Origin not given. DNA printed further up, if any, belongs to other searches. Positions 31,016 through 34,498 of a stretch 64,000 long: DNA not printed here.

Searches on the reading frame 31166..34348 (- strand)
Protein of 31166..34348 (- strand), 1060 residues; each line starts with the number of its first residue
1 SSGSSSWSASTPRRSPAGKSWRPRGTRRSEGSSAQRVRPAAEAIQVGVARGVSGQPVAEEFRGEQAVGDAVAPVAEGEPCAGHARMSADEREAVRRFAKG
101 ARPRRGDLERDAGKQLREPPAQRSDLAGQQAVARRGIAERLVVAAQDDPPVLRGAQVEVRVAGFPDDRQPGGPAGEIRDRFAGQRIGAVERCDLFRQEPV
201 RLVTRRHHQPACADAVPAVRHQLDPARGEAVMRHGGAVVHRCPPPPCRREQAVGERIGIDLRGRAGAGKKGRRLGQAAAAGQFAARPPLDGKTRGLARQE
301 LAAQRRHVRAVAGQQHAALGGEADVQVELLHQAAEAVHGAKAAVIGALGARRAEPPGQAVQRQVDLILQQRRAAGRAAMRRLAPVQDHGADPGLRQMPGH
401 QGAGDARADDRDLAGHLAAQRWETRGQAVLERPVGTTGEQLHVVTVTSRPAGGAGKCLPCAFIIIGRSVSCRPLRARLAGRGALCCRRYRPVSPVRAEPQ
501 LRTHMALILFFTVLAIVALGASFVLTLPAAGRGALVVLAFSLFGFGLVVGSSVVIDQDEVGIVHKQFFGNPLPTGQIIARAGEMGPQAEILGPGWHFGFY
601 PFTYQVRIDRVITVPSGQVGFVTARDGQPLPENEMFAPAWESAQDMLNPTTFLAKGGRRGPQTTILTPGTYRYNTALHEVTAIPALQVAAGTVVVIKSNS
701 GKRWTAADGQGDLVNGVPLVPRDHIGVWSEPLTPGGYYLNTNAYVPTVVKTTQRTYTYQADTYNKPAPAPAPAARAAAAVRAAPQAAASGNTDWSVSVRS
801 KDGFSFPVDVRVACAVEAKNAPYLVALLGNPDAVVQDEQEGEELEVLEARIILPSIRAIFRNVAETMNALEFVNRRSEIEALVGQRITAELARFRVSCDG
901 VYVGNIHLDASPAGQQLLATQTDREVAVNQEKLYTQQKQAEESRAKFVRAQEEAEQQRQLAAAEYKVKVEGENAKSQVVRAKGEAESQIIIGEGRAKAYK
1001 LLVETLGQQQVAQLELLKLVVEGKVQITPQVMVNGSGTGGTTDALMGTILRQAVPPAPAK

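Call 74: search_protein_families(library=pfam, proteins=[window:31166-34348:-], max_evalue=0.00001)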
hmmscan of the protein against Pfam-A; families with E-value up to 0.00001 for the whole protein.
window:31166-34348:- (1060 aa): 1 family
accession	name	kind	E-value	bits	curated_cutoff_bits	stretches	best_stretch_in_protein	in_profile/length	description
PF01145.31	Band_7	-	5.8e-13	49.7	23.6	1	729-940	18-176/176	SPFH domain / Band 7 family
